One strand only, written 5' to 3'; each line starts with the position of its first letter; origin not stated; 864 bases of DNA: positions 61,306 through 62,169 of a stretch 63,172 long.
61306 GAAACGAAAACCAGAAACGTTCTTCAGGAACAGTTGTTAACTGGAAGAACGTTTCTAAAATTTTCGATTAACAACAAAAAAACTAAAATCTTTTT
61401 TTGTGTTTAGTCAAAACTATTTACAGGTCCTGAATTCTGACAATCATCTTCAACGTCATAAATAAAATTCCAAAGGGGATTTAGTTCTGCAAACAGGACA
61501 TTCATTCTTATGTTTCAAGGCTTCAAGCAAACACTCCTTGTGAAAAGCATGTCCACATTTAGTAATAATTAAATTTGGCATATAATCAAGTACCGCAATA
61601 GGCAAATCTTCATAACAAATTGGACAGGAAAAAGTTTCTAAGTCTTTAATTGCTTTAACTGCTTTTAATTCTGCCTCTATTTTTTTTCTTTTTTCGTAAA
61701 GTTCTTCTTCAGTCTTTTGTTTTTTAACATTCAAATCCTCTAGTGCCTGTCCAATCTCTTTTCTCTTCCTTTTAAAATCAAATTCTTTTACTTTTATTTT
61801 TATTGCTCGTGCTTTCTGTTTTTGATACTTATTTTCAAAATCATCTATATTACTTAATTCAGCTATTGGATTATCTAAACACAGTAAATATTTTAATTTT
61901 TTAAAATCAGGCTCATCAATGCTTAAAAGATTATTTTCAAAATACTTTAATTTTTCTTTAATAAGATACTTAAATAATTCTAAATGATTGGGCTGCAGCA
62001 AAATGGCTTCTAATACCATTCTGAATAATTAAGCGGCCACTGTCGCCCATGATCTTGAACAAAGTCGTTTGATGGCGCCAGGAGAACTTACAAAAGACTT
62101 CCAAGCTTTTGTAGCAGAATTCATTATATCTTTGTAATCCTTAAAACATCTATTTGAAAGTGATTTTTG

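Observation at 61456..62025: Eukaryote-like RING-H2 gene whose annotated start codon lies inside the IS630 terminal inverted repeat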

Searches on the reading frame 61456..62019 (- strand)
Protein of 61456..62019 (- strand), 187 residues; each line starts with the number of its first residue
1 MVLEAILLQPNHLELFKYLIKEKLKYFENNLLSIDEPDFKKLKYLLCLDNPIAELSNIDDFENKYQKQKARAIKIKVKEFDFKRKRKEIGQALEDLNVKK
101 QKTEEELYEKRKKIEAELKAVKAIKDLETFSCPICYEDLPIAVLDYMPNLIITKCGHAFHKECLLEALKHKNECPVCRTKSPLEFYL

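Call 3: search_protein_families(library=pfam, proteins=[window:61456-62019:-], max_evalue=1)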
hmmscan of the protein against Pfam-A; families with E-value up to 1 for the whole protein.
window:61456-62019:- (187 aa): 29 families (the best 25 are shown)
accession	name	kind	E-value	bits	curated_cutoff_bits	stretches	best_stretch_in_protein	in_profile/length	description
PF13639.12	zf-RING_2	-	1.2e-11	45.1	27.3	1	131-178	2-44/44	Ring finger domain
PF13923.12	zf-C3HC4_2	-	8.5e-10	38.7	27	1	132-177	2-40/40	Zinc finger, C3HC4 type (RING finger)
PF13445.12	zf-RING_UBOX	-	3.3e-08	33.8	25.2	1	132-175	1-39/39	RING-type zinc-finger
PF00097.31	zf-C3HC4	-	1.1e-07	32.1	21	1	132-177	1-40/40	Zinc finger, C3HC4 type (RING finger)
PF14634.12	zf-RING_5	-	1.5e-07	31.7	27.9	1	132-179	2-43/43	zinc-RING finger domain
PF12678.13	zf-rbx1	-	5.1e-07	30.3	31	1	150-178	27-55/55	RING-H2 zinc finger domain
PF23555.2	zf-RING_Vps41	-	3.8e-05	23.6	30.3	1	132-174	3-47/52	Vps41 C-terminal RING finger domain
PF13920.12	zf-C3HC4_3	-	0.00019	21.6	27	1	131-180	4-45/49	Zinc finger, C3HC4 type (RING finger)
PF12861.13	zf-ANAPC11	-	0.00026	21.4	25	1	149-180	26-60/65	Anaphase-promoting complex subunit 11 RING-H2 finger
PF23413.1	zf_RING_Vps8_fungal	-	0.00045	21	27.4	1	147-164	37-54/58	Vps8 RING zinc finger, fungal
PF23412.1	zf_RING_Vps8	-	0.0014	18.8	27.3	1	145-167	13-35/52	Vps8 RING zinc finger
PF17123.11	zf-RING_11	-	0.0027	17.8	27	1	132-164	2-29/29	RING-like zinc finger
PF13901.12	RH_dom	-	0.0068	16.7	28.1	1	92-179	118-203/206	Rubicon Homology Domain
PF11789.14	zf-Nse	-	0.0081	16.4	27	1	149-177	24-56/57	Zinc-finger of the MIZ type in Nse subunit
PF14570.12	zf-RING_4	-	0.011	16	27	1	132-179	1-45/48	RING/Ubox like zinc-binding domain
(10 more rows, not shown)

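Call 6: find_homologous_proteins(query=window:61456-62019:-, max_evalue=0.001)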
Query window:61456-62019:- (187 aa): 1 proteins with E <= 0.001 among 219 candidates.
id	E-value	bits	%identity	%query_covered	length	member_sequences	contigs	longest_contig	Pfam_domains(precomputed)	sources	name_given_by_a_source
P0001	1.5e-115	401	100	100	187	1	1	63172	PF00097.32,PF14634.13,PF13923.13,PF12678.14,PF13445.13,PF13639.13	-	-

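Call 10: find_encoding_contigs(protein=window:61456-62019:-, flank=3000, max_places=6)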
Protein window:61456-62019:- (187 aa): no gene with exactly this product is on record in the collection.

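Call 13: search_protein_families(library=ncbifam, proteins=[window:61456-62019:-], max_evalue=0.001)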
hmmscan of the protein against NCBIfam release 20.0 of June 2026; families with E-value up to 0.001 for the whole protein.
window:61456-62019:- (187 aa): 1 family
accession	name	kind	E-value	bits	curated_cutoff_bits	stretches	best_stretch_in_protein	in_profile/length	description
TIGR00599.1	rad18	equivalog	0.00028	20.3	175.05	1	145-180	34-69/397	DNA repair protein rad18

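Call 15: search_protein_representatives(protein=window:61456-62019:-)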
Query: 187 residues. Proteins with E-value up to 0.001 (for the whole library): 1003; up to 1e-10: 5; up to 1e-30: 2. The best 150 are listed.
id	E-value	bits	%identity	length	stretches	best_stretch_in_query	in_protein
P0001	4.7e-116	401.1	100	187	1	1-187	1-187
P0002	1.7e-35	138.7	34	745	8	126-184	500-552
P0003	1.5e-14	70.4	43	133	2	129-181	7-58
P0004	8.2e-12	61.5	39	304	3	120-180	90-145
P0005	7.5e-11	58.4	38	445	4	131-178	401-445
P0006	1.1e-10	57.8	41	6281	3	125-182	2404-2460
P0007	2.1e-10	56.9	45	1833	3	131-179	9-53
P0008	3.3e-10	56.3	39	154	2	137-186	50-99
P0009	4.9e-10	55.7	39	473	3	132-181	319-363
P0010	7.4e-10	55.1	46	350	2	125-184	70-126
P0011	1.0e-09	54.6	52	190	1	106-178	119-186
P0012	2.8e-09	53.2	34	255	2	111-180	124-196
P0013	2.9e-09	53.2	42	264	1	79-180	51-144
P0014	8.2e-09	51.7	39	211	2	127-180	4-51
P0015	1.4e-08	51.0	44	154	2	131-179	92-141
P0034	4.3e-07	46.1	60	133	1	131-179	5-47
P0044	8.8e-07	45.1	64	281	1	132-180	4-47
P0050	1.2e-06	44.6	53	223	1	119-183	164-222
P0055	1.6e-06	44.3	54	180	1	128-180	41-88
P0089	6.1e-06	42.4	51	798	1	131-184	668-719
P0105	8.3e-06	41.9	65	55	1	148-186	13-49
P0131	1.4e-05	41.2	60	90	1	131-180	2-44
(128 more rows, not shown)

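Call 36: predict_structure(protein=window:61456-62019:-)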
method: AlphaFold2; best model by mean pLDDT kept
length: 187 residues; sequences in the alignment: 1
mean_pLDDT: 55.9   pTM: 0.22
mean pLDDT of the five models: 55.9, 43.9, 43.7, 40.7, 38.1
residues with pLDDT >= 90: 0; 70-90: 17; 50-70: 107; < 50: 63
segments of 3 or more residues with pLDDT < 50: 1-7, 30-34, 47-58, 69-74, 76-78, 124-134, 137-142, 182-187
pLDDT, mean of each block of 10 residues (from residue 1): 44 59 58 52 48 43 51 48 66 67 73 71 48 46 53 62 63 63 42
secondary structure, 60 per line:
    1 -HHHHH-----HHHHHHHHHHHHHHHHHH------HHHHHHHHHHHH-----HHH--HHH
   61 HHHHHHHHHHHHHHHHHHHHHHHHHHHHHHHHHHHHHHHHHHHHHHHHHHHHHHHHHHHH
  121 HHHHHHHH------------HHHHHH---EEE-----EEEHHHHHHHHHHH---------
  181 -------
elements in order: H2-6 H12-29 H36-47 H58-128 H141-146 E150-152 E158-160 H161-171

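Call 44: search_solved_structures(query=window:61456-62019:-, max_evalue=0.001, show_alignments=2)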
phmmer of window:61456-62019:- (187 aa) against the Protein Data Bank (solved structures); distinct sequences matched with E-value up to 0.001: 23.
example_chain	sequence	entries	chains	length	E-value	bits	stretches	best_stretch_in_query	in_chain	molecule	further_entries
4ap4_A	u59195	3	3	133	1.5e-18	70.4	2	129-181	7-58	E3 UBIQUITIN LIGASE RNF4 | E3 UBIQUITIN-PROTEIN LIGASE RNF4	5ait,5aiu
4ppe_A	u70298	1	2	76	2.5e-09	40.3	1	124-181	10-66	E3 ubiquitin-protein ligase RNF4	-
3ng2_A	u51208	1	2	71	2.7e-09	40.2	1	126-181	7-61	RING finger protein 4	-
2ea6_A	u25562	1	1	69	2.9e-09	40.1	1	125-180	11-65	RING finger protein 4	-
2xeu_A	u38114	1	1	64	2.2e-08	37.3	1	130-181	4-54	RING FINGER PROTEIN 4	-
7bbd_B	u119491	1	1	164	8.1e-07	32.1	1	59-181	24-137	Polyubiquitin-B,E3 ubiquitin-protein ligase TRIM21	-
2ecm_A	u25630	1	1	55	5.3e-05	26.2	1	131-179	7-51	RING finger and CHY zinc finger domain-containing protein 1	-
6wi7_A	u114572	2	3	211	6.2e-05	26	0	131-180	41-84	E3 ubiquitin-protein ligase RING2, Polycomb complex protein BMI-1 chimera | E3 ubiquitin-protein ligase RING2,Polycomb complex protein BMI-1 chimera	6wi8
2ect_A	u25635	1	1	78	0.00012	25.1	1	130-179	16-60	RING finger protein 126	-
2jrj_A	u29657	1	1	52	0.00013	24.9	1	130-178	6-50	Ring finger and CHY zinc finger domain containing protein 1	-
7ynx_A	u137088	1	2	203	0.00026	24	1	122-178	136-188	RING finger and CHY zinc finger domain-containing protein 1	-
9ltr_A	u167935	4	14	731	0.00029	23.8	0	129-178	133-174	E3 ubiquitin-protein ligase COP1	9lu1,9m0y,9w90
2ep4_A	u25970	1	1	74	0.00042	23.3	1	131-178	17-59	RING finger protein 24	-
8grm_N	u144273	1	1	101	0.00053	23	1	131-180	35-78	Ring1B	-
8gbq_B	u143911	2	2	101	0.0006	22.8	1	129-184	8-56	E3 ubiquitin-protein ligase RNF125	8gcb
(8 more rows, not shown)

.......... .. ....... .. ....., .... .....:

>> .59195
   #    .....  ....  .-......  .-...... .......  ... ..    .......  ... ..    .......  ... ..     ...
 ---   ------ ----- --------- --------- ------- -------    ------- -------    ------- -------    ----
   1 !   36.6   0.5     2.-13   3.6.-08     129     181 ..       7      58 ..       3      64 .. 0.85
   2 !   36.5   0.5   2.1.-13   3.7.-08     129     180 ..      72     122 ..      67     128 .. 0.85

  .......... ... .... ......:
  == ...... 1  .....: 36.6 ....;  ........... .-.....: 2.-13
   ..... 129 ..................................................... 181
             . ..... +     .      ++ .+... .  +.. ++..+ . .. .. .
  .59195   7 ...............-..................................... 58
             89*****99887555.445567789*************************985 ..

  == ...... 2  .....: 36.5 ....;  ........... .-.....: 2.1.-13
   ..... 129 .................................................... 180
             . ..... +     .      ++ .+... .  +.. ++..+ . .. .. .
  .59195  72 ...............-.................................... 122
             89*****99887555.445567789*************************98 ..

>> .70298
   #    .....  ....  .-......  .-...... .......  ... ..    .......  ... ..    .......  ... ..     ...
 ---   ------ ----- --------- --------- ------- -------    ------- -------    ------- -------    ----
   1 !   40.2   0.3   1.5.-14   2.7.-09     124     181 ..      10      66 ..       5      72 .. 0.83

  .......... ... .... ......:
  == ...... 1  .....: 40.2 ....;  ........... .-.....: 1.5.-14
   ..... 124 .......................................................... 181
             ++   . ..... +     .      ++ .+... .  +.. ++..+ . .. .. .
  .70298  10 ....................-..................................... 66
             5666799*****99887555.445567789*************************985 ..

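Call 54: list_cluster_members(proteins=[P0011, P0044, P0034, P0105, P0131, P0055, P0050, P0089])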
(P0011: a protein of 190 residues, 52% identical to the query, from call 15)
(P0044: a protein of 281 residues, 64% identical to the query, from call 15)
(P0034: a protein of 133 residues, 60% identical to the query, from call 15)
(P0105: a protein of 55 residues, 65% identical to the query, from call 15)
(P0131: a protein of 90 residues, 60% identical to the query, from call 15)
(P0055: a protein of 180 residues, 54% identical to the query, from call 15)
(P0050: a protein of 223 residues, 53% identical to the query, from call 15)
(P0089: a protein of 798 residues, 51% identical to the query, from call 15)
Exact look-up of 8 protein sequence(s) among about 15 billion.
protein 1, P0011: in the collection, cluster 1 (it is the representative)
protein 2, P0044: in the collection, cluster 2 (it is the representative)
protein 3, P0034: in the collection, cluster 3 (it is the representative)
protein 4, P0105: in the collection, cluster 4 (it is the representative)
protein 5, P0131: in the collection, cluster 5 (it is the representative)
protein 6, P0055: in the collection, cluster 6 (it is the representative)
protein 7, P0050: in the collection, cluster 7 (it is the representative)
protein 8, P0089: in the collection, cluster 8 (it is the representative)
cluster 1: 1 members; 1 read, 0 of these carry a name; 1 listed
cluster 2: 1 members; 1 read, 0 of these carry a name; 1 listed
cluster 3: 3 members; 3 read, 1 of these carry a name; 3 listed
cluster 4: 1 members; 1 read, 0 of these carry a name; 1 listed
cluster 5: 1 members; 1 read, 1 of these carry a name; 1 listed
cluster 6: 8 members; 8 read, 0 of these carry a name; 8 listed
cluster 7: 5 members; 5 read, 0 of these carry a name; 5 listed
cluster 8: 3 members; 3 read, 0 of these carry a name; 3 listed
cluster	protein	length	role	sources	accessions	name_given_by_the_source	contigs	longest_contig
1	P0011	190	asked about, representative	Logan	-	-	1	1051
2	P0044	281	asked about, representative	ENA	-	-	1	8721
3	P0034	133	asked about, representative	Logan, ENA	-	-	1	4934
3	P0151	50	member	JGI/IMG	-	hypothetical protein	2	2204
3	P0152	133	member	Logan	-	-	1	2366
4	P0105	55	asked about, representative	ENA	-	-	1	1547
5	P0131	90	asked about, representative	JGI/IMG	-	hypothetical protein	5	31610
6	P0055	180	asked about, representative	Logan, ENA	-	-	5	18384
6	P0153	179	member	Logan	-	-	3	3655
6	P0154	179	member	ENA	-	-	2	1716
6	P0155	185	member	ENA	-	-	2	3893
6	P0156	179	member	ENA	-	-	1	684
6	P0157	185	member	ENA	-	-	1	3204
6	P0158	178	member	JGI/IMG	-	-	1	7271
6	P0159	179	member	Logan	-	-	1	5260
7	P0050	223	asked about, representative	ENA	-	-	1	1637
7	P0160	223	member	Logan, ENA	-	-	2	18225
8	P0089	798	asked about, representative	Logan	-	-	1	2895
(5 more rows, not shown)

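Call 55: find_encoding_contigs(protein=P0131, flank=6000, max_places=3)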
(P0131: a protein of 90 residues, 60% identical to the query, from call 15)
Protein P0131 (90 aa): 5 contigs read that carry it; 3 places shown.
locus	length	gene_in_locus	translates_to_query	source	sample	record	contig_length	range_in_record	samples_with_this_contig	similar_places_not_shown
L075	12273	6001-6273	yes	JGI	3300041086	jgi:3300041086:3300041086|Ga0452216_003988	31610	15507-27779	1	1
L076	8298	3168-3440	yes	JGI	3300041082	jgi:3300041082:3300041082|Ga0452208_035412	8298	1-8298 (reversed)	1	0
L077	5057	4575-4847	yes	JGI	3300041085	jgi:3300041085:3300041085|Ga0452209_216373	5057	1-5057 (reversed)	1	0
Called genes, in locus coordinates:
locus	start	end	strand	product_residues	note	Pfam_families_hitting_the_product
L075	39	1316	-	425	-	-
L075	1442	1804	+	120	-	-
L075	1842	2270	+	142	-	-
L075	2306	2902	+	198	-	-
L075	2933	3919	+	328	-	PF06626:DUF1152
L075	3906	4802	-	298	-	PF03747:ADP_ribosyl_GH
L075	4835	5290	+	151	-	PF13563:2_5_RNA_ligase2 (weak)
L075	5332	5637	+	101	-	-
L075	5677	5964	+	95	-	-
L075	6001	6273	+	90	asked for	PF00097:zf-C3HC4, PF12678:zf-rbx1, PF13445:zf-RING_UBOX, PF13639:zf-RING_2, PF13920:zf-C3HC4_3 (weak), PF13923:zf-C3HC4_2, PF14634:zf-RING_5, PF17123:zf-RING_11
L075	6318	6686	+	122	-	-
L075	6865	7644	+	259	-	-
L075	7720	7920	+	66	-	-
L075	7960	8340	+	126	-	-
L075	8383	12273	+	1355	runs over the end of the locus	-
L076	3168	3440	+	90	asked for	PF00097:zf-C3HC4, PF12678:zf-rbx1, PF13445:zf-RING_UBOX, PF13639:zf-RING_2, PF13920:zf-C3HC4_3 (weak), PF13923:zf-C3HC4_2, PF14634:zf-RING_5, PF17123:zf-RING_11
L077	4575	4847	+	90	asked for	PF00097:zf-C3HC4, PF12678:zf-rbx1, PF13445:zf-RING_UBOX, PF13639:zf-RING_2, PF13920:zf-C3HC4_3 (weak), PF13923:zf-C3HC4_2, PF14634:zf-RING_5, PF17123:zf-RING_11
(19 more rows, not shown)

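Call 57: find_encoding_contigs(protein=P0160, flank=8000, max_places=2)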
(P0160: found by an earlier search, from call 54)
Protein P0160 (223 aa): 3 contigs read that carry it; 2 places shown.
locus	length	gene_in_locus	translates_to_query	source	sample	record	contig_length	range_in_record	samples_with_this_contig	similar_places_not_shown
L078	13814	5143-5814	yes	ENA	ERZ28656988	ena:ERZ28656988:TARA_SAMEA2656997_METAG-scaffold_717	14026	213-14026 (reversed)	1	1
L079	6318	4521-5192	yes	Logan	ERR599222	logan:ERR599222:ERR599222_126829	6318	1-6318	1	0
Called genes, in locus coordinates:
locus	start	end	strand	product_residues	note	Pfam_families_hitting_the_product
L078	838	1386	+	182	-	-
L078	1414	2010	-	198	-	PF00578:AhpC-TSA, PF08534:Redoxin, PF10417:1-cysPrx_C (weak)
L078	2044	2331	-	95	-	-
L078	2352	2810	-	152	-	PF00692:dUTPase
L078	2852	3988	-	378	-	-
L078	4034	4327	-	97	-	-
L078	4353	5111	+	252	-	-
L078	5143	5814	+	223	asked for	PF12678:zf-rbx1, PF12861:zf-ANAPC11 (weak), PF13639:zf-RING_2, PF13920:zf-C3HC4_3 (faint), PF00097:zf-C3HC4, PF13923:zf-C3HC4_2, PF14634:zf-RING_5 (weak), PF17123:zf-RING_11 (weak)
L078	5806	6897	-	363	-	PF07991:KARI_N, PF01450:KARI_C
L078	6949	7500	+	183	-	-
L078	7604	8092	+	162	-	-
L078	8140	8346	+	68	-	-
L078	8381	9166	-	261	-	PF05212:DUF707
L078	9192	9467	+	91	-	-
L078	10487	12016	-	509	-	PF01593:Amino_oxidase, PF13450:NAD_binding_8, PF01593:Amino_oxidase (weak), PF00173:Cyt-b5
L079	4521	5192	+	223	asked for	PF12678:zf-rbx1, PF12861:zf-ANAPC11 (weak), PF13639:zf-RING_2, PF13920:zf-C3HC4_3 (faint), PF00097:zf-C3HC4, PF13923:zf-C3HC4_2, PF14634:zf-RING_5 (weak), PF17123:zf-RING_11 (weak)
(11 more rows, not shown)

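Call 58: find_encoding_contigs(protein=P0044, flank=8000, max_places=2)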
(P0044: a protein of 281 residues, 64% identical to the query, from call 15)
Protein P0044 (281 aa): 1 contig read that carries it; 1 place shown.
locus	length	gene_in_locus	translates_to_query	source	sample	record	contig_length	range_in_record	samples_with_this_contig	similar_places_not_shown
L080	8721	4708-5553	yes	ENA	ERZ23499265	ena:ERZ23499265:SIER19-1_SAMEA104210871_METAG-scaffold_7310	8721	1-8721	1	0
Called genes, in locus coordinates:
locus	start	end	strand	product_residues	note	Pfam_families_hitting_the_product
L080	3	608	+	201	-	?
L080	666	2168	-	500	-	PF00089:Trypsin, PF13365:Trypsin_2, PF00595:PDZ, PF13180:PDZ_2 (weak), PF17820:PDZ_6 (faint)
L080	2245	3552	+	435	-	PF00352:TBP (faint)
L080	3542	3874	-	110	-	-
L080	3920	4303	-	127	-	-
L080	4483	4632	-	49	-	-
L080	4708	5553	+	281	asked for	PF00097:zf-C3HC4, PF12678:zf-rbx1, PF12861:zf-ANAPC11 (weak), PF13639:zf-RING_2, PF13923:zf-C3HC4_2, PF14634:zf-RING_5, PF17123:zf-RING_11 (weak)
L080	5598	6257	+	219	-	PF00070:Pyr_redox (weak), PF00890:FAD_binding_2, PF01266:DAO (weak), PF03486:HI0933_like (weak), PF07992:Pyr_redox_2 (faint), PF12831:FAD_oxidored (weak), PF13450:NAD_binding_8, PF01593:Amino_oxidase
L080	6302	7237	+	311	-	-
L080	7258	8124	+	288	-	-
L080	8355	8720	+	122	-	?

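Call 65: predict_structure(alignment_id=A1)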
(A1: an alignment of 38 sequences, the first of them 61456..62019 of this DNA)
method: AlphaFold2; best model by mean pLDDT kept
length: 187 residues; sequences in the alignment: 38
mean_pLDDT: 78.7   pTM: 0.39
mean pLDDT of the five models: 78.7, 77.4, 76.6, 75.2, 70.4
residues with pLDDT >= 90: 50; 70-90: 88; 50-70: 44; < 50: 5
segments of 3 or more residues with pLDDT < 50: none
pLDDT, mean of each block of 10 residues (from residue 1): 65 75 75 59 67 66 79 81 89 89 91 88 70 91 68 89 95 94 56
secondary structure, 60 per line:
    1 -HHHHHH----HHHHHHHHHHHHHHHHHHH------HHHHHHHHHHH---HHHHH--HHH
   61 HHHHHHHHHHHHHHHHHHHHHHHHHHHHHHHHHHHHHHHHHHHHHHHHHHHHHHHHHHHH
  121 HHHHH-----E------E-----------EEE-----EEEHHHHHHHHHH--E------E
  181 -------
elements in order: H2-7 H12-30 H37-47 H51-55 H58-125 E150-152 E158-160 H161-170
